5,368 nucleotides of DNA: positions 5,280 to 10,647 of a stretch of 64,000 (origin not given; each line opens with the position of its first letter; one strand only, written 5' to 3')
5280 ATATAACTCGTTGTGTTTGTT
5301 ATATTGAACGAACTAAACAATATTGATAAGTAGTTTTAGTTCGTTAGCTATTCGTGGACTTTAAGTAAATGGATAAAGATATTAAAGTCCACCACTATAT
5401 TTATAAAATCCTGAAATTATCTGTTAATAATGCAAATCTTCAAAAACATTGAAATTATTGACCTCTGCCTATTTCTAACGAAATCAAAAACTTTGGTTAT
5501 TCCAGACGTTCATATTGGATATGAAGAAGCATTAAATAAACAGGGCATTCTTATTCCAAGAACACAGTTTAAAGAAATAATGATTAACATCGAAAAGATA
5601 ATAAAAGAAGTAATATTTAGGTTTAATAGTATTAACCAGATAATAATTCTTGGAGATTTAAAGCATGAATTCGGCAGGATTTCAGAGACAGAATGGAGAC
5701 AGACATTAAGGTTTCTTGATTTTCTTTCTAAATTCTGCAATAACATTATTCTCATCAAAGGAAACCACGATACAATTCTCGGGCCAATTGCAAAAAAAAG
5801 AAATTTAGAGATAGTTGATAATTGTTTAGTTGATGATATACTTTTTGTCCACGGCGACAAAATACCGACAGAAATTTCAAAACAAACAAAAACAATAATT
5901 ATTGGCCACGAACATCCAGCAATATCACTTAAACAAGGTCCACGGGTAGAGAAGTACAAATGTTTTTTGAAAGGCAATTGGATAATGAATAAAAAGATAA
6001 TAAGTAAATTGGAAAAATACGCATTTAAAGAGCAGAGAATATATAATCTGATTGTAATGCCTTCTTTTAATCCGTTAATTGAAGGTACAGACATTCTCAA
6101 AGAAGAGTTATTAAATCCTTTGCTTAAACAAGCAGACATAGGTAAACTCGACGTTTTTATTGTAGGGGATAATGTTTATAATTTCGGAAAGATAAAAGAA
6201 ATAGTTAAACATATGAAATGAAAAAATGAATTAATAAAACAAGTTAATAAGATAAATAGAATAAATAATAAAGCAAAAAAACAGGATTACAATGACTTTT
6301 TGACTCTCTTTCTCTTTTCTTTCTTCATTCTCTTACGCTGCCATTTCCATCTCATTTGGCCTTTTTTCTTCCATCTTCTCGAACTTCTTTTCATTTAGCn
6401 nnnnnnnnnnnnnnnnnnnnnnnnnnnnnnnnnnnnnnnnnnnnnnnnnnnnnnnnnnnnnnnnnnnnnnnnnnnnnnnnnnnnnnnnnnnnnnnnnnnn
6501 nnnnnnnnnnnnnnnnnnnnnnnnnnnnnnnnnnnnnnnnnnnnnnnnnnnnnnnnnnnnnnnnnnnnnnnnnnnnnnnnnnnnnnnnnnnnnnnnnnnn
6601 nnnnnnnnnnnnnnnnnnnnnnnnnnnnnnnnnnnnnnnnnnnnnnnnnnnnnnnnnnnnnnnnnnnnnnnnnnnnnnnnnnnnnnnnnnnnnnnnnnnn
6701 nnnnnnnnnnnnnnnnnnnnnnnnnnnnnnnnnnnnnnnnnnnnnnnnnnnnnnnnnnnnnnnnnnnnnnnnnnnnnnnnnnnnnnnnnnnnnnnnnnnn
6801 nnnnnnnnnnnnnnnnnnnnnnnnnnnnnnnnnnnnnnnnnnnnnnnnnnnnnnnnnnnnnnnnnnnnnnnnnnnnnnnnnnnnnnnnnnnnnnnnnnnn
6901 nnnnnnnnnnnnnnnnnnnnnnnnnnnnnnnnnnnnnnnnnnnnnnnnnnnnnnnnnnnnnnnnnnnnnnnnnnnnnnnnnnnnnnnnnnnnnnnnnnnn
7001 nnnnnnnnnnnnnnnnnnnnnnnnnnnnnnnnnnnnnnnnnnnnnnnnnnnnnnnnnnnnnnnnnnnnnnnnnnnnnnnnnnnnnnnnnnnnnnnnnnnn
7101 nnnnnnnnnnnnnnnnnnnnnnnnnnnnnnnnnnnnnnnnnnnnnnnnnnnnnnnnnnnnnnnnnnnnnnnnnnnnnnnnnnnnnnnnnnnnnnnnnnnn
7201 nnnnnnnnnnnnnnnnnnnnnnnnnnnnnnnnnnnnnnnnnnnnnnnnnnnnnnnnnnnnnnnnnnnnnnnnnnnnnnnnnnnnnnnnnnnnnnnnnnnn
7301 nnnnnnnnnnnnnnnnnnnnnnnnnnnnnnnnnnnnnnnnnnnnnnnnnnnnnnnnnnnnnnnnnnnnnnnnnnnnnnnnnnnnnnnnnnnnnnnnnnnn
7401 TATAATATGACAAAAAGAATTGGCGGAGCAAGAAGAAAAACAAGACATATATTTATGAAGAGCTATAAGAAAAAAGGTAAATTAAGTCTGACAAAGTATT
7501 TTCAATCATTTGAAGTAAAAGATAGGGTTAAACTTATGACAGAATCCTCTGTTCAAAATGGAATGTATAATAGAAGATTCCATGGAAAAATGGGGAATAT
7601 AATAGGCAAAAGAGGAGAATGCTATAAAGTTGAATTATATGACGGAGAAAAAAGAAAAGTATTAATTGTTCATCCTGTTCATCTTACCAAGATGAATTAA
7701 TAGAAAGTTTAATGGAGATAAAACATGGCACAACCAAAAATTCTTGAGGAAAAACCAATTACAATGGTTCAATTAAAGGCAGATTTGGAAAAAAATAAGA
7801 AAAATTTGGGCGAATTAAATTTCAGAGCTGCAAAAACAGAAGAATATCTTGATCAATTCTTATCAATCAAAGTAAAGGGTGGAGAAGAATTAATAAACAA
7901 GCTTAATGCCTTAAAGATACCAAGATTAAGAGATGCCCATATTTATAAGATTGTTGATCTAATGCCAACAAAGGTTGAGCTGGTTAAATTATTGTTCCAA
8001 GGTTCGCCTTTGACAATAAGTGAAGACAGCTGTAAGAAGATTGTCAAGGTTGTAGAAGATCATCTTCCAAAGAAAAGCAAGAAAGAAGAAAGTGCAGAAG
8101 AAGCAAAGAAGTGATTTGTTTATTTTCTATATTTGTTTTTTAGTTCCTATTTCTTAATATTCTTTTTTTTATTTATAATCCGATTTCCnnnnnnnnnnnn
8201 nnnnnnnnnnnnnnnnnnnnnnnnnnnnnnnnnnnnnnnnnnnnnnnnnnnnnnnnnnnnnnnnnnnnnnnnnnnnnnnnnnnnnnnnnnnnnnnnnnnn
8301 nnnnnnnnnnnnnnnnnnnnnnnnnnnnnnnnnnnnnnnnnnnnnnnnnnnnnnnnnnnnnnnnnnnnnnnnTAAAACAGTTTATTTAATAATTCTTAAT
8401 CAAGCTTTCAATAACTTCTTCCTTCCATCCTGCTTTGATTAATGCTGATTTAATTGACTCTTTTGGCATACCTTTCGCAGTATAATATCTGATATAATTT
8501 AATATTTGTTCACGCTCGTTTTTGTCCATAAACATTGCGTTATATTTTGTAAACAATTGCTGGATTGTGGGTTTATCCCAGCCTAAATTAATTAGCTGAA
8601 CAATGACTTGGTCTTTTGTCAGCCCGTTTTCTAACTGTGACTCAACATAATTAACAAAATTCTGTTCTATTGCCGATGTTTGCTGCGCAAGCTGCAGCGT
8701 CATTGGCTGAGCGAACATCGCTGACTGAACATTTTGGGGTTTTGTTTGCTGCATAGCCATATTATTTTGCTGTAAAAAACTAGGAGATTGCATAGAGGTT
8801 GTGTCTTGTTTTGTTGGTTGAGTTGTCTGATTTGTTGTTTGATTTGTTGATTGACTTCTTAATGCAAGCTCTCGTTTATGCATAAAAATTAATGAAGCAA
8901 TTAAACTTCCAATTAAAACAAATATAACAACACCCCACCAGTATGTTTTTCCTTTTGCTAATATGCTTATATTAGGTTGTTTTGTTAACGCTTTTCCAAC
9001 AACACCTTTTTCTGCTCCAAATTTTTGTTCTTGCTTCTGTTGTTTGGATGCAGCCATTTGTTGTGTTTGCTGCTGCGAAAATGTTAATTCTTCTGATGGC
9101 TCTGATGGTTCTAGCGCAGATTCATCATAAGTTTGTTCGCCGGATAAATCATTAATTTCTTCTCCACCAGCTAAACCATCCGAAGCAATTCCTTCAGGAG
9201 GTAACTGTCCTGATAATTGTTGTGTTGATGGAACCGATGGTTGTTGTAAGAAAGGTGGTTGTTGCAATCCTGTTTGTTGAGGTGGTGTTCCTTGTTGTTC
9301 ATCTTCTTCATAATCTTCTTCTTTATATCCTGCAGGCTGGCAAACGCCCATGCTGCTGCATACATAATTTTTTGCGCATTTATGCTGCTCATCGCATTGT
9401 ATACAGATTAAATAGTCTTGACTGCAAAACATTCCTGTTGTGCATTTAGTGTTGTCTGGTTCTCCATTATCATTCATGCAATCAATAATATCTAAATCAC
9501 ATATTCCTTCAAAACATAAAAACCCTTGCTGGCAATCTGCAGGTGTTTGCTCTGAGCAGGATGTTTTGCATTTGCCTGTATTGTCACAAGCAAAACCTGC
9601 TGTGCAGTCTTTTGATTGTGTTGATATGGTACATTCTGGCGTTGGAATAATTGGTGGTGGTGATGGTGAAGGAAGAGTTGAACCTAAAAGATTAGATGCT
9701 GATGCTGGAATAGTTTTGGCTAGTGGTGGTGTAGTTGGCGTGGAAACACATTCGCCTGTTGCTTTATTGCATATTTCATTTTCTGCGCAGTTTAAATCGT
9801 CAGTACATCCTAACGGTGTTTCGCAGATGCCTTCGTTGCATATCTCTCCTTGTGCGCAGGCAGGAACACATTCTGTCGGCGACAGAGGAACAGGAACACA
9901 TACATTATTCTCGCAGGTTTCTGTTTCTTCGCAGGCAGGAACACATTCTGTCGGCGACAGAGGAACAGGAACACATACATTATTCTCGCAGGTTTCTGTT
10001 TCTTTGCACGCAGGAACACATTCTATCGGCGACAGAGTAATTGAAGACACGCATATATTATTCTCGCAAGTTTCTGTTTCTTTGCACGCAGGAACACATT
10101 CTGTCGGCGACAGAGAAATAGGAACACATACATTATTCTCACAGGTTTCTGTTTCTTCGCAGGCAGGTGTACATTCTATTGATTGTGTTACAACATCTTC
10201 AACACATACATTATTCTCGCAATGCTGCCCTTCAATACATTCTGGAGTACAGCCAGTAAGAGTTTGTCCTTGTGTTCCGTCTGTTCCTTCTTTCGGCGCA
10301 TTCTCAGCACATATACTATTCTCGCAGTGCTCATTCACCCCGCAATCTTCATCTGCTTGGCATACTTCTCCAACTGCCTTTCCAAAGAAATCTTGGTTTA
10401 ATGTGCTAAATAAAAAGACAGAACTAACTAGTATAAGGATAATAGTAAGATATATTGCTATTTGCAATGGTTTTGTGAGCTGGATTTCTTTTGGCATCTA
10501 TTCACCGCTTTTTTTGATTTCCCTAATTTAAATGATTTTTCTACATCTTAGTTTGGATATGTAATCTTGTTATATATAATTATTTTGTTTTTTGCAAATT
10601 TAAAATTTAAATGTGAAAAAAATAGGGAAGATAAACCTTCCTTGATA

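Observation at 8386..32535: Three giant secreted proteins share a homologous cytoplasmic tail of about 85 aa, made of two GW/GY helix repeats, after their C-terminal TM helix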

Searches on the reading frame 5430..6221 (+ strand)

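Call 50: search_protein_families(library=pfam, proteins=[window:5430-6221:+], max_evalue=0.01)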
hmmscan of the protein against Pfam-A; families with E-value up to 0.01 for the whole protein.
window:5430-6221:+ (263 aa): 2 families
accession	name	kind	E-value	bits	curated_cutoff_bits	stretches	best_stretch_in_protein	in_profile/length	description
PF00149.33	Metallophos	-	7.2e-09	36.8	21.5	1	20-161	2-156/191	Calcineurin-like phosphoesterase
PF12850.12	Metallophos_2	-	0.0016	18.9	27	1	56-164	14-119/154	Calcineurin-like phosphoesterase superfamily domain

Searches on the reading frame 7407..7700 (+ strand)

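Call 50: search_protein_families(library=pfam, proteins=[window:7407-7700:+], max_evalue=0.01)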
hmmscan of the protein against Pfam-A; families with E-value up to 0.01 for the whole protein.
window:7407-7700:+ (97 aa): 1 family
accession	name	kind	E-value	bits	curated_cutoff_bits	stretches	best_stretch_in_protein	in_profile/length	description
PF01157.24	Ribosomal_L21e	-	4.3e-25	87.9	27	1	6-96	5-99/101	Ribosomal protein L21e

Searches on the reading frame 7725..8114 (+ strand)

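Call 50: search_protein_families(library=pfam, proteins=[window:7725-8114:+], max_evalue=0.01)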
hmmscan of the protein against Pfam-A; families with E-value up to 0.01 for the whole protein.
window:7725-8114:+ (129 aa): 1 family
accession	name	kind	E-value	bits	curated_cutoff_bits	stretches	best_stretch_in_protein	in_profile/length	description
PF03874.21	RNA_pol_Rpb4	-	2.7e-08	34.5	25.6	1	22-112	26-114/116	RNA polymerase Rpb4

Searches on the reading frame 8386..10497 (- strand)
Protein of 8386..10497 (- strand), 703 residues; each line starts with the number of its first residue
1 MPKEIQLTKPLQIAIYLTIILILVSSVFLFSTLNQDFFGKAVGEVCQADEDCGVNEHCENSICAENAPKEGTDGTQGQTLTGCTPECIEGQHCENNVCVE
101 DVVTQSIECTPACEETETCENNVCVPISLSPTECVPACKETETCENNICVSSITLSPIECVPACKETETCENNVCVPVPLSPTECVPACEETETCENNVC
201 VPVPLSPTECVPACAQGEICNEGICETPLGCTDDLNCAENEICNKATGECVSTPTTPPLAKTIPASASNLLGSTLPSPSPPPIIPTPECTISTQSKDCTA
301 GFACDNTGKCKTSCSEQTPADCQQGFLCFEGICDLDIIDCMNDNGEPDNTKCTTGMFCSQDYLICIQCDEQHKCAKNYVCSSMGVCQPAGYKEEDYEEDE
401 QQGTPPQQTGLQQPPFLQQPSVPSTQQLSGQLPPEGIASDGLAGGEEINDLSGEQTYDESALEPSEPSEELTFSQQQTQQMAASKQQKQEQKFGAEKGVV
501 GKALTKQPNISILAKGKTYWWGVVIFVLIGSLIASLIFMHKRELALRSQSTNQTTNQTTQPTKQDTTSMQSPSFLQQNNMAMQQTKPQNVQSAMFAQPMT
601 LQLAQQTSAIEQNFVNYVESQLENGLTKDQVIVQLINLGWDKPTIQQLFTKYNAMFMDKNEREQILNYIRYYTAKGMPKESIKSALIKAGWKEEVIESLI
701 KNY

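Call 5: search_protein_families(library=pfam, proteins=[window:8386-10497:-], max_evalue=1)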
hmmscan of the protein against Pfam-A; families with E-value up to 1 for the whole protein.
window:8386-10497:- (703 aa): 3 families
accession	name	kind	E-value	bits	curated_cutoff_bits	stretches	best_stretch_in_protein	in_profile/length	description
PF23416.1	DUF7107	-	0.0042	17.8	24.6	1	41-64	24-47/48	Domain of unknown function (DUF7107)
PF01683.23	EB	-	0.032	14.7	24.3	1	41-64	17-40/52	EB module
PF06624.17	RAMP4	-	0.11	12.9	24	1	478-537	5-57/60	Ribosome associated membrane protein RAMP4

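Call 78: search_protein_families(library=ncbifam, proteins=[window:8386-10497:-], max_evalue=0.01)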
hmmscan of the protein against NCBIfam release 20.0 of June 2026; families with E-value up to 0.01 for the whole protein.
window:8386-10497:- (703 aa): 0 families
